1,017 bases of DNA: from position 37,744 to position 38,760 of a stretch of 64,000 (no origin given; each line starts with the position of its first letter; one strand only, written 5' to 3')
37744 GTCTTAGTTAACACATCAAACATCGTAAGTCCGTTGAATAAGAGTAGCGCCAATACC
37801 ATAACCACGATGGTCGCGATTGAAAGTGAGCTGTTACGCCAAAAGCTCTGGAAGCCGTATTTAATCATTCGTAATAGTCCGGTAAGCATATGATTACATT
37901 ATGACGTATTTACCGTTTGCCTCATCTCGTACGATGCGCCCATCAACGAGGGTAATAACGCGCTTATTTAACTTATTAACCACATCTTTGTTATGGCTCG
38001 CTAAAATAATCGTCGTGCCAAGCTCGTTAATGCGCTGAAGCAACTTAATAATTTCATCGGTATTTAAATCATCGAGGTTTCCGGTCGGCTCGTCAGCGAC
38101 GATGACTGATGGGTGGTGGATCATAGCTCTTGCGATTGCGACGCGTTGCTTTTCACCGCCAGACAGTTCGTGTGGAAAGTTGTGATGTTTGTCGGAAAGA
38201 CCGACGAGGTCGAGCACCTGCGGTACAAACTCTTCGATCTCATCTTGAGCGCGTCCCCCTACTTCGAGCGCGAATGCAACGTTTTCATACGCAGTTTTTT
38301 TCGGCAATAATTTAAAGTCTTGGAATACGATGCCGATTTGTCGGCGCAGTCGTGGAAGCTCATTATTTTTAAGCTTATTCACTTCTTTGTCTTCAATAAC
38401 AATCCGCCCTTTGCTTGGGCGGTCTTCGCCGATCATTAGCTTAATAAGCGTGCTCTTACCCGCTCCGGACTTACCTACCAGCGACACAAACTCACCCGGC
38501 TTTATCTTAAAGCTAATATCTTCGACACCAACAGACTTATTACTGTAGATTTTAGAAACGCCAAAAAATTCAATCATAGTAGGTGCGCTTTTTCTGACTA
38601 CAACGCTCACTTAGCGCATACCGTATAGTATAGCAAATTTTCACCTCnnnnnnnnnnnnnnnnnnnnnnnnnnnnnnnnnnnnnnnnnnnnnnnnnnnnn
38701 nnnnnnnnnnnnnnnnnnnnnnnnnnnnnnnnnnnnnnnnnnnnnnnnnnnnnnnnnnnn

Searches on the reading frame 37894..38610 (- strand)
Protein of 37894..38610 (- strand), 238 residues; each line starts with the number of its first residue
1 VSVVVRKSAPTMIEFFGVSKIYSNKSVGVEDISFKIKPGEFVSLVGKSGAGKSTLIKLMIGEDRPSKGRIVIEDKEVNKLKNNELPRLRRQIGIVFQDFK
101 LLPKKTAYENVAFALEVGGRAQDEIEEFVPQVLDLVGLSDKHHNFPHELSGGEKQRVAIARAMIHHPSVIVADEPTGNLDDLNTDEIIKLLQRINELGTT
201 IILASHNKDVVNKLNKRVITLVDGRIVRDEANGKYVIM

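Call 3: search_protein_families(library=pfam, proteins=[window:37894-38610:-], max_evalue=0.01)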
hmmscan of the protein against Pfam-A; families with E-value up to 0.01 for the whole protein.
window:37894-38610:- (238 aa): 9 families
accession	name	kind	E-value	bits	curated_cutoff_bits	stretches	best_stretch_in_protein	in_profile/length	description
PF00005.33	ABC_tran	-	2.4e-38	132.3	25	1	30-176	2-136/137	ABC transporter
PF02463.25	SMC_N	-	1.3e-06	28.4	40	1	25-217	11-208/220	RecF/RecN/SMC N terminal domain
PF03193.22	RsgA_GTPase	-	4.5e-06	27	30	1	20-68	88-135/174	RsgA GTPase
PF13304.12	AAA_21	-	0.00034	21.2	27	0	42-59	2-19/304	AAA domain, putative AbiEii toxin, Type IV TA system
PF13479.12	AAA_24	-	0.00077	19.8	27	0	43-89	6-46/195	AAA domain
PF01926.29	MMR_HSR1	-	0.0017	18.9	21.9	0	42-65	2-24/113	50S ribosome-binding GTPase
PF13401.12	AAA_22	-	0.0019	19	27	1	40-142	6-64/130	AAA domain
PF13555.12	AAA_29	-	0.0019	18.4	27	1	34-56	17-39/61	P-loop containing region of AAA domain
PF25199.1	nSTAND_NTPase5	-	0.0047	17.2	34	0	38-98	40-104/145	Novel STAND NTPase 5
